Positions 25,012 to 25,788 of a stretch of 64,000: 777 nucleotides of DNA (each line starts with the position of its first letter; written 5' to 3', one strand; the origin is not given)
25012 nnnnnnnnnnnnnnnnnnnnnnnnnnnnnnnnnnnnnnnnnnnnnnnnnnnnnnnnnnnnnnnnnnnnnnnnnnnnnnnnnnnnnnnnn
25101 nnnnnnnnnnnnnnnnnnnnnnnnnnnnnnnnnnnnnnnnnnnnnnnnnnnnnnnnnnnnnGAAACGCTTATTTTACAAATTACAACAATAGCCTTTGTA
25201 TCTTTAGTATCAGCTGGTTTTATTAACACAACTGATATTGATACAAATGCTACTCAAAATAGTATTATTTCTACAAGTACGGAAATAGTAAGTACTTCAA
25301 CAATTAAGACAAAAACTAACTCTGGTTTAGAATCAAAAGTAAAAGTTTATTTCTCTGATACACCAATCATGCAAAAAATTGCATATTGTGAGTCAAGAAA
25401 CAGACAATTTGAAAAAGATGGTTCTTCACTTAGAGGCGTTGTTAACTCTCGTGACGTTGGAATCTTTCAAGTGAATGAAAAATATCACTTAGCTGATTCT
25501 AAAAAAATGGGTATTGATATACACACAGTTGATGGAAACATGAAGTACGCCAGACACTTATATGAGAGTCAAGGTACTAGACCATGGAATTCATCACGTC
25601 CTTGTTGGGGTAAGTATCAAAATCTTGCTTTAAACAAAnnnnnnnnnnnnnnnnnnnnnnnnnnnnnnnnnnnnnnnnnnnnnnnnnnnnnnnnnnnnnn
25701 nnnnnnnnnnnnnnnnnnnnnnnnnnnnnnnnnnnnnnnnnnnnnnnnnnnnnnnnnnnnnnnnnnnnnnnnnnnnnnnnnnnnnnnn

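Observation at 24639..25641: Rpf/lysozyme-like secreted protein with no ATG start for its signal peptide, preceded by a 500-bp non-coding stretch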

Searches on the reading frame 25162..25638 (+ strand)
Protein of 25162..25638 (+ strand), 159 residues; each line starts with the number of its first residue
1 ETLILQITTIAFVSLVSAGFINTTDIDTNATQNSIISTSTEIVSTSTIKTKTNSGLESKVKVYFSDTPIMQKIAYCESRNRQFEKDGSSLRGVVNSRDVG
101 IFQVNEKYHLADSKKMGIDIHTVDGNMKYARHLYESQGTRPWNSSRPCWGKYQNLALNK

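Call 7: search_protein_families(library=pfam, proteins=[window:25162-25638:+], max_evalue=1)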
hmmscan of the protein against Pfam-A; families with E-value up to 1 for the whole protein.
seq(159 aa): 2 families
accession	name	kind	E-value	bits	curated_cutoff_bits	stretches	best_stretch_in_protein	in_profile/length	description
PF18896.5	SLT_3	-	0.072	14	27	1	73-142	20-87/89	Lysozyme like domain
PF00062.25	Lys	-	0.11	13.2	27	1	94-115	47-68/123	C-type lysozyme/alpha-lactalbumin family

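Call 8: search_protein_families(library=ncbifam, proteins=[window:25162-25638:+], max_evalue=1)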
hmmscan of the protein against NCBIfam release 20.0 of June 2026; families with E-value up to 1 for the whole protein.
seq(159 aa): 1 family
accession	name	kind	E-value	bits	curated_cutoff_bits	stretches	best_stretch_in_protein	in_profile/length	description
NF011856.0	PRK15328.1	equivalog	0.059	12.9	208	1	92-120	54-81/160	type III secretion system invasion protein IagB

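Call 9: find_homologous_proteins(query=window:25162-25638:+, max_evalue=0.001)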
Query seq(159 aa) (159 aa): 100 proteins with E <= 0.001 among 115 candidates.
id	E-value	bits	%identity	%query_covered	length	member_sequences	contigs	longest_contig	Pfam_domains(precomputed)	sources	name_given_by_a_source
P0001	9.0e-81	287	87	92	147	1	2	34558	-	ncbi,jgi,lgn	jgi:hypothetical protein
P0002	5.2e-80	285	86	91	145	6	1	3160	-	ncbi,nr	ncbi:hypothetical protein H7X65_00850 [Candidatus Parcubacteria bacterium]|nr:hypothetical protein [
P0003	8.2e-79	281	88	91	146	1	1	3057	-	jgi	jgi:hypothetical protein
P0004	1.3e-76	274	80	92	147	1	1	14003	-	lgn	-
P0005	3.1e-75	269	83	91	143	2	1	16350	-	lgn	-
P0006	1.4e-74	267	78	92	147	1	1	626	-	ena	-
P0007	4.9e-72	259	80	90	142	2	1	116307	-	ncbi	-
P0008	9.9e-72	258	82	90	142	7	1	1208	-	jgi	jgi:hypothetical protein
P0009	1.1e-71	258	80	90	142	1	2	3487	-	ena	-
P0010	4.2e-69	249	76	92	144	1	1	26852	-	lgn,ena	-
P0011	7.4e-67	242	77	89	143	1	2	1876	-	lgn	-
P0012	1.3e-66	241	75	89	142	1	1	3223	-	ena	-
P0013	3.7e-66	240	75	89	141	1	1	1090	-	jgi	-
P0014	4.6e-66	239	72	92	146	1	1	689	-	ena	-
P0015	5.8e-66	239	75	89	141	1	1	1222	-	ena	-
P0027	1.9e-50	189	91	57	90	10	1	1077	-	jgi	jgi:hypothetical protein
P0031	2.5e-45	172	82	57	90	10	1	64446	-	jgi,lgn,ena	-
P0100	9.9e-19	86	49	56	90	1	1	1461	PF18896.6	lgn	-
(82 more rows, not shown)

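Call 12: find_encoding_contigs(protein=P0001, flank=3000, max_places=3)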
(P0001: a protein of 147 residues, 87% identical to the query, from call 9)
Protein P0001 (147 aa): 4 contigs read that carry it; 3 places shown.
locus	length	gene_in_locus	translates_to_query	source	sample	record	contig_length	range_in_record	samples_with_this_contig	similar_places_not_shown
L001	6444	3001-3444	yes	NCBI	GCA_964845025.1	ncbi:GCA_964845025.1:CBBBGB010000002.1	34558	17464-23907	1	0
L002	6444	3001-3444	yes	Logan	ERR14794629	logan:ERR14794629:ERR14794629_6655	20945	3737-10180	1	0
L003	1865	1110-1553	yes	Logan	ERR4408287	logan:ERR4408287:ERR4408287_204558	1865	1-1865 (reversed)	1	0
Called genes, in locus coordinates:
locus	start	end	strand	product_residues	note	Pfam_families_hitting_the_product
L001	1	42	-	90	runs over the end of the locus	PF01016:Ribosomal_L27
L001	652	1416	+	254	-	-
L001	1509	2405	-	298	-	-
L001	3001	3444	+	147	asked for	-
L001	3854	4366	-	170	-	-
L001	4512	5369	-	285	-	PF00551:Formyl_trans_N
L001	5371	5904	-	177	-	PF01327:Pep_deformylase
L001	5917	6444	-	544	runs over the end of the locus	PF17764:PriA_3primeBD (weak)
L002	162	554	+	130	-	-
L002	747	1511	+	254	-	-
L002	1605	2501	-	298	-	-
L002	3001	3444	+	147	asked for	-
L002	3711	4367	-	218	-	-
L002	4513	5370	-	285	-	PF00551:Formyl_trans_N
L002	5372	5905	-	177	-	PF01327:Pep_deformylase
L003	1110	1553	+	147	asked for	-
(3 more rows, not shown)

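Call 13: find_encoding_contigs(protein=P0007, flank=3000, max_places=3)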
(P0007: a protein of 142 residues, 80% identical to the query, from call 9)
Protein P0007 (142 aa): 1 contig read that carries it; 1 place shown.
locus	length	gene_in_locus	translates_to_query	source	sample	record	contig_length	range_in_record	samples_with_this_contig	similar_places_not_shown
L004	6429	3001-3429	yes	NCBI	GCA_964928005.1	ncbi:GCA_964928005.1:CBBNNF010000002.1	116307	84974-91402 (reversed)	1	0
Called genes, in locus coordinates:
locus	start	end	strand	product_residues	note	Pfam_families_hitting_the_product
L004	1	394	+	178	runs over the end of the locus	PF01195:Pept_tRNA_hydro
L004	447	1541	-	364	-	PF23459:S1_RRP5 (faint), PF00575:S1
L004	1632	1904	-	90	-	PF01016:Ribosomal_L27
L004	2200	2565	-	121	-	-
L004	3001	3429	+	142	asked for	-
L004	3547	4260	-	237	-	-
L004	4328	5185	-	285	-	PF00551:Formyl_trans_N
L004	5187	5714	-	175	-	PF01327:Pep_deformylase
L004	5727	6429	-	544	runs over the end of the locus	PF17764:PriA_3primeBD (faint)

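Call 17: find_related_loci(query=A1, collection=genome_contigs, flank=2500)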
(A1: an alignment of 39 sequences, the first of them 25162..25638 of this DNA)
Query A1 (159 aa) in genome_contigs; peptide patterns used: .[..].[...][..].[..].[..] (x = any residue, [..] = any of these).
600 stretches matched a pattern (row limit reached: there are more); 536 encode a relative of the query (tblastn E <= 1e-3); the best 80 are kept; 80 distinct loci.
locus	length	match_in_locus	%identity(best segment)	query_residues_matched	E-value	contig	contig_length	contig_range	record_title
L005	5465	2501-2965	88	3-157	2e-93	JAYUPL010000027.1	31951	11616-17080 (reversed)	MAG: Candidatus Parcubacteria bacterium isolate GL106_UP_metabinner_5 GL106_UP_metabinner_5_26, whole genome shotgun seq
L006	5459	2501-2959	80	3-157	1e-86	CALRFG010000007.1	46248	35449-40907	MAG: Candidatus Nomurabacteria bacterium isolate ZE-17mar17-71 genome assembly, contig: ZE-13mar17-C439, whole genome sh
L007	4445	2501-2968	77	1-159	2e-84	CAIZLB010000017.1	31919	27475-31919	uncultured bacterium isolate Loc080925-6m_bin-0369 genome assembly, contig: bin-0369:17/57, whole genome shotgun sequenc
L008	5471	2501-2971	76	1-159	4e-83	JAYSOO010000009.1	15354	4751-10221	MAG: Candidatus Parcubacteria bacterium isolate GFS_112 GFS_112_8, whole genome shotgun sequence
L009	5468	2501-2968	75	1-157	5e-81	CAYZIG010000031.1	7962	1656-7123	MAG TPA_asm: uncultured Candidatus Saccharibacteria bacterium isolate SRP220891_co5_90 genome assembly, contig: NODE_757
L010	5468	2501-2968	75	1-157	2e-80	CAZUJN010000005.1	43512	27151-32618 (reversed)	MAG TPA_asm: uncultured Candidatus Saccharibacteria bacterium isolate SRP278252_co2_137 genome assembly, contig: NODE_15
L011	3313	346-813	75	1-157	1e-80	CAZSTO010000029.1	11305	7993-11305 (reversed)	MAG TPA_asm: uncultured Candidatus Saccharibacteria bacterium isolate SRP135725_co1_69 genome assembly, contig: NODE_804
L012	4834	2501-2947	70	1-150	1e-73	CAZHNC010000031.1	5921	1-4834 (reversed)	MAG TPA_asm: uncultured Candidatus Saccharibacteria bacterium isolate SRP220891_co5_60 genome assembly, contig: NODE_125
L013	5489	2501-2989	50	3-156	7e-55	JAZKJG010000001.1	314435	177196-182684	MAG: Patescibacteria group bacterium isolate ADI_DC_SW_02_SPN_11032020-bin093_1 DCSW02SPN_B093_1_000000000001, whole gen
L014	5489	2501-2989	45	3-157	3e-50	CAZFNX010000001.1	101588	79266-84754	MAG TPA_asm: uncultured Candidatus Saccharibacteria bacterium isolate SRP135725_co1_644 genome assembly, contig: NODE_10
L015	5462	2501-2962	49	3-151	2e-48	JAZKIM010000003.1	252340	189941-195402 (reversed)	MAG: Patescibacteria group bacterium isolate ADI_DC_SW_02_SPN_11032020-bin031_1 DCSW02SPN_B031_1_000000000003, whole gen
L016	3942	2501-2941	51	3-152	6e-48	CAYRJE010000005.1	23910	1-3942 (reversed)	MAG TPA_asm: uncultured Candidatus Saccharibacteria bacterium isolate SRP285395_co2_367 genome assembly, contig: NODE_33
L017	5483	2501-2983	45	3-151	4e-45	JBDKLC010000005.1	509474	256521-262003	MAG: Candidatus Parcubacteria bacterium isolate hopbrook_2019_sw_WHONDRS-S19S_0012_B_bin.20 scaffold_424427, whole genom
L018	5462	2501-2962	45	3-151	3e-45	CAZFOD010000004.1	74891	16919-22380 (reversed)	MAG TPA_asm: uncultured Candidatus Saccharibacteria bacterium isolate SRP150892_co2_66 genome assembly, contig: NODE_313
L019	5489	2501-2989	50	3-157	2e-50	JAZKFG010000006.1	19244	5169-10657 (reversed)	MAG: Patescibacteria group bacterium isolate DC_HB_02_SPN181219-bin067_1 DCHB02SPN_B067_1_000000000006, whole genome sho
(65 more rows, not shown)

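Call 34: search_solved_structures(query=A1, max_evalue=1, show_alignments=2)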
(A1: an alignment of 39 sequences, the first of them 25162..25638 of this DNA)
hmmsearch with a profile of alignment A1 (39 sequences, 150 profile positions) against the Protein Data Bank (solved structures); distinct sequences matched with E-value up to 1: 8.
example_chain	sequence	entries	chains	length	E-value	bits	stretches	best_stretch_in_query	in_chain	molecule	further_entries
8urn_A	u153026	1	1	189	0.01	19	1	53-110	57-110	EscI inner rod protein type III secretion system,EtgA protein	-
4xp8_A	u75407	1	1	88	0.015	18.5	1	53-110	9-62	EtgA protein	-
3cb7_A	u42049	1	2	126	0.043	17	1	88-140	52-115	Lys-rich lysozyme 2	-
6t5s_A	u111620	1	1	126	0.11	15.7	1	88-135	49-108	Lysozyme C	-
6t6c_A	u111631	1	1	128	0.11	15.6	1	88-135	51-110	Lysozyme C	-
2z2f_A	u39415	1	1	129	0.25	14.5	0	88-140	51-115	Lysozyme C-2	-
2fbd_A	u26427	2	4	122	0.62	13.2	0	63-141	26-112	Lysozyme 1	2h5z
1jug_A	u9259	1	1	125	0.84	12.8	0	88-142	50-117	LYSOZYME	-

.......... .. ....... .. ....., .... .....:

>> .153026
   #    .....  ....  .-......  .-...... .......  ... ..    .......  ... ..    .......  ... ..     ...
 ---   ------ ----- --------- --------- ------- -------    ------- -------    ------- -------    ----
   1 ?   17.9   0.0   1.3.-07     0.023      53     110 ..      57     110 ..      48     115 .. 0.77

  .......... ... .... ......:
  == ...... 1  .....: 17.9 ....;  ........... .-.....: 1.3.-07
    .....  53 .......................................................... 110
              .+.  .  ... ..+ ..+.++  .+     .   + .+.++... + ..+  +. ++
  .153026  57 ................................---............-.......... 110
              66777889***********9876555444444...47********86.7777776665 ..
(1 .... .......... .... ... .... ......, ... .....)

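Call 40: predict_structure(alignment_id=A1)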
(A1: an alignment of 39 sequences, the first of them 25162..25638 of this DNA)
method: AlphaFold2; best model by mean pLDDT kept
length: 159 residues; sequences in the alignment: 39
mean_pLDDT: 76.8   pTM: 0.64
mean pLDDT of the five models: 76.8, 75.7, 74.1, 70.3, 68.5
residues with pLDDT >= 90: 94; 70-90: 9; 50-70: 5; < 50: 51
segments of 3 or more residues with pLDDT < 50: 1-9, 13-50, 157-159
pLDDT, mean of each block of 10 residues (from residue 1): 45 46 35 37 44 86 97 97 93 96 98 98 98 97 95 65
secondary structure, 60 per line:
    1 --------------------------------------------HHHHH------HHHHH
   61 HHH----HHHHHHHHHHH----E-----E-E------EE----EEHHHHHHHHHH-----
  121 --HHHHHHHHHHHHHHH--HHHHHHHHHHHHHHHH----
elements in order: H45-49 H56-63 H68-78 H106-115 H123-137 H140-155

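Call 44: fold_search(model_id=the predicted structure, library=pdb)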
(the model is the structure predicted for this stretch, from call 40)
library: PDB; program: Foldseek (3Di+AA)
matches with E <= 10: 48; with E <= 0.001: 0
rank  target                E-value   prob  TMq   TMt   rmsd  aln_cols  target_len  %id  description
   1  2fbd_A                3.9e-02  0.99  0.40  0.51   4.8       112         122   20  The crystallographic structure of the digestive lysozyme 1 from Musca domestica at 1.90 Ang. (released 2006-12-12)
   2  1hfz_D                2.7e-01  0.77  0.38  0.47   6.0       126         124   13  ALPHA-LACTALBUMIN (released 1997-07-29)
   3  5o1j_A                3.9e-01  0.72  0.31  0.10   7.0        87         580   17  Lytic transglycosylase in action (released 2018-03-14)
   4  1fkq                  4.1e-01  0.69  0.35  0.43   6.0       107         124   14  RECOMBINANT GOAT ALPHA-LACTALBUMIN T29V (released 2001-02-14)
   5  1hfy_A                4.9e-01  0.60  0.37  0.46   6.0       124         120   15  ALPHA-LACTALBUMIN (released 1997-07-07)
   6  4l41_B                5.5e-01  0.57  0.35  0.43   5.6       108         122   14  Human Lactose synthase: A 2:1 complex between human alpha-lactalbumin and human beta1,4-galactosyltransferase (released 2013-10-02)
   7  6p4a_C                5.5e-01  0.54  0.32  0.38   5.5        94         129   20  HyHEL10 Fab complexed with hen egg lysozyme carrying two mutations (HEL2x-rigid): R21Q and R73E (released 2020-05-27)
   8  5aa1_B                6.2e-01  0.30  0.27  0.12   7.5        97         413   15  Crystal structure of MltF from Pseudomonas aeruginosa in complex with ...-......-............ (released 2016-10-12)
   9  5ohu                  6.6e-01  0.38  0.32  0.11   5.4       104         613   15  The X-ray Structure of Lytic Transglycosylase Slt from Pseudomonas aeruginosa (released 2018-04-18)
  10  4l41_A                7.0e-01  0.57  0.39  0.48   6.1       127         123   14  Human Lactose synthase: A 2:1 complex between human alpha-lactalbumin and human beta1,4-galactosyltransferase (released 2013-10-02)
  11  1alc                  7.4e-01  0.54  0.39  0.49   5.8       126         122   13  REFINED STRUCTURE OF BABOON ALPHA-LACTALBUMIN AT 1.7 ANGSTROMS RESOLUTION. COMPARISON WITH C-TYPE LYSOZYME (released 1989-10-15)
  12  1hfz_A                8.8e-01  0.51  0.39  0.48   6.1       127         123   13  ALPHA-LACTALBUMIN (released 1997-07-29)
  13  1ndg_C                9.9e-01  0.35  0.31  0.37   5.4        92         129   17  Crystal structure of Fab fragment of antibody HyHEL-8 complexed with its antigen lysozyme (released 2003-06-03)
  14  1hfz_B                1.2e+00  0.28  0.33  0.40   6.2       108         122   14  ALPHA-LACTALBUMIN (released 1997-07-29)
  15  5aa2_B                1.6e+00  0.16  0.30  0.14  13.9       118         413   14  Crystal structure of MltF from Pseudomonas aeruginosa in complex with NAM-pentapeptide. (released 2016-10-12)
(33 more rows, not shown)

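Call 61: search_protein_families(library=phrogs, proteins=[window:25171-25638:+], max_evalue=0.1)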
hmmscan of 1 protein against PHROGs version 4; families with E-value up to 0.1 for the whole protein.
window:25171-25638:+ (156 aa): 2 families
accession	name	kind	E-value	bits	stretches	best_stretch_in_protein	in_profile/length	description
phrog_36437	-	unknown function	0.0026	18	1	35-121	205-294/374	-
phrog_33894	-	unknown function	0.085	12.3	1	7-72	97-158/727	-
